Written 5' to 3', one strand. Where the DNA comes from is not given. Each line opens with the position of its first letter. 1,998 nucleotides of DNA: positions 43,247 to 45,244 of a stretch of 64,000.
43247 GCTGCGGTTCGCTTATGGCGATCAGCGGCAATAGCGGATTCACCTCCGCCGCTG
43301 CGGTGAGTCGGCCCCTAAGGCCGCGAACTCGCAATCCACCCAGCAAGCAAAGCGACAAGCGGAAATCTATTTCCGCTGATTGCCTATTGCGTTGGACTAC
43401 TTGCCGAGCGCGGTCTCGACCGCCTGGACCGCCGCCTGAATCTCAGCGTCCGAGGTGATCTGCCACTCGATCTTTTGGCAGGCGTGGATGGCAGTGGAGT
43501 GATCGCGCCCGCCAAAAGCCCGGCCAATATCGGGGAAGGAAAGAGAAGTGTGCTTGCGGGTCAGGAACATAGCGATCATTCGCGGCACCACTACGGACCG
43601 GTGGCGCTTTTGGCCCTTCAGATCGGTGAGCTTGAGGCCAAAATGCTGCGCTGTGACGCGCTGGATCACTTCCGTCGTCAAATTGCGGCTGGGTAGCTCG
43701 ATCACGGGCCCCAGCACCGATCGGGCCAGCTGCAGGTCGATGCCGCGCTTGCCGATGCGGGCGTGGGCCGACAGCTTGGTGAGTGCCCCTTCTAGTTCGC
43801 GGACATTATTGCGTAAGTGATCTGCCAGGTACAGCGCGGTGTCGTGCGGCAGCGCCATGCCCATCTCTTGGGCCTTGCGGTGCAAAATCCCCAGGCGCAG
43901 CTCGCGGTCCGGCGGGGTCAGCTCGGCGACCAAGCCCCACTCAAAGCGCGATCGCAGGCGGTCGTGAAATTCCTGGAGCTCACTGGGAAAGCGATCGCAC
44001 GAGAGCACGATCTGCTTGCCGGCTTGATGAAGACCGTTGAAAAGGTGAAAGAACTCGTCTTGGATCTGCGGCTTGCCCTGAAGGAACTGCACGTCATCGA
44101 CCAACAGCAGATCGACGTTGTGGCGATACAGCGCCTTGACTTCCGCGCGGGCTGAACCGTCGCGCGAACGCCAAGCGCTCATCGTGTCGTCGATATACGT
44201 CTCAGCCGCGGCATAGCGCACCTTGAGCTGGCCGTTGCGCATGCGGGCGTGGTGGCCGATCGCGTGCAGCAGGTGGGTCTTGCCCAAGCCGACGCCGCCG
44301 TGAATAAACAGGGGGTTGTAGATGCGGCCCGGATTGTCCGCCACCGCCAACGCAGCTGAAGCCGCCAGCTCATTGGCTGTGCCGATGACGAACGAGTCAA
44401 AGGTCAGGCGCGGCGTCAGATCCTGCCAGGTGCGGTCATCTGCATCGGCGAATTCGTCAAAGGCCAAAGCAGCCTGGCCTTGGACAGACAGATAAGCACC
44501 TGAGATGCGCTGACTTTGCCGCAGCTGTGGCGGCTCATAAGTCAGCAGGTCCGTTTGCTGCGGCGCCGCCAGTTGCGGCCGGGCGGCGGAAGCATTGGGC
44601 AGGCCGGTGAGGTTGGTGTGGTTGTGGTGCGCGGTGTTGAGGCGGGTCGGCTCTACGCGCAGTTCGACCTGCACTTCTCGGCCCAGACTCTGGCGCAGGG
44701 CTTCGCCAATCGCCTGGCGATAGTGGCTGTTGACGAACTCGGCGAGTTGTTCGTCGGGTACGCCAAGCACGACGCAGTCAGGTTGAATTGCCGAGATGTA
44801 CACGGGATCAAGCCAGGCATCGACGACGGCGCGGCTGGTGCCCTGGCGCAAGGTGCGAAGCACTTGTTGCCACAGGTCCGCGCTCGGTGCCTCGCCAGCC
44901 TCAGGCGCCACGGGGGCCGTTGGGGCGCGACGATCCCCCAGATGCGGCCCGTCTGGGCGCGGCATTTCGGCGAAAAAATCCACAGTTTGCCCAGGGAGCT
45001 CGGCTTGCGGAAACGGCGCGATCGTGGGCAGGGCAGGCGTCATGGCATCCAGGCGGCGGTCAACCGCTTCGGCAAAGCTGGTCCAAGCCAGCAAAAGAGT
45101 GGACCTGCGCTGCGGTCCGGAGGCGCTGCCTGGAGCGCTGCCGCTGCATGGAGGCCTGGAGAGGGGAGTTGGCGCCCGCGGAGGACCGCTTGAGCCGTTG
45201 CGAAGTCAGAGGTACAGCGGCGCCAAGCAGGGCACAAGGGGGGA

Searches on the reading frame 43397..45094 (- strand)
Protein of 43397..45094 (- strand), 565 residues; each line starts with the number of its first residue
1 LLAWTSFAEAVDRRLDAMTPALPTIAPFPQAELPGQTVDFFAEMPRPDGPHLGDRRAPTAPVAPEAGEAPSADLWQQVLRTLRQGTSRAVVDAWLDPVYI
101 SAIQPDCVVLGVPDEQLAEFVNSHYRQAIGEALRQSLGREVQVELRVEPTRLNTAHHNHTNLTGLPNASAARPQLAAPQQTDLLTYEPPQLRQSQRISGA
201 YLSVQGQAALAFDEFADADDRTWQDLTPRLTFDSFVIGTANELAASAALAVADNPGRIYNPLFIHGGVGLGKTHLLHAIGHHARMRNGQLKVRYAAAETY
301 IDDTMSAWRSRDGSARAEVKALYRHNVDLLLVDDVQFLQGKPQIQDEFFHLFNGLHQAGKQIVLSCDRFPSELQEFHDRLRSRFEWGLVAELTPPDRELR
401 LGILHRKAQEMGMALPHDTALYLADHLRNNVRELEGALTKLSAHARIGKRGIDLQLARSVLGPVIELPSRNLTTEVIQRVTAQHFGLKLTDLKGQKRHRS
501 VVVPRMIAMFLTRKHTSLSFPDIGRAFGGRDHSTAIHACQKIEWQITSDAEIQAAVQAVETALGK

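Call 30: search_protein_families(library=pfam, proteins=[window:43397-45094:-], max_evalue=0.001)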
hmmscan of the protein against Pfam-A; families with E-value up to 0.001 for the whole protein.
window:43397-45094:- (565 aa): 5 families
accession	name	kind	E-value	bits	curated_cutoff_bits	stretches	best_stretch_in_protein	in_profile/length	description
PF00308.24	Bac_DnaA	-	3.8e-60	203.2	23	1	226-390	1-161/162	Bacterial DnaA ATPAse domain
PF08299.17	Bac_DnaA_C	-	1.7e-27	95.6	31.5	1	475-542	2-69/69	Bacterial dnaA protein helix-turn-helix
PF11638.13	DnaA_N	-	3.3e-07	30.3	24.6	1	73-134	2-64/65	DnaA N-terminal domain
PF01695.23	IstB_IS21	-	4.5e-07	30.1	24.1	1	263-366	96-193/238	IstB-like ATP binding protein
PF22688.2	Hda_lid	-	3.3e-05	24.2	27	1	400-447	4-51/65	Hda, lid domain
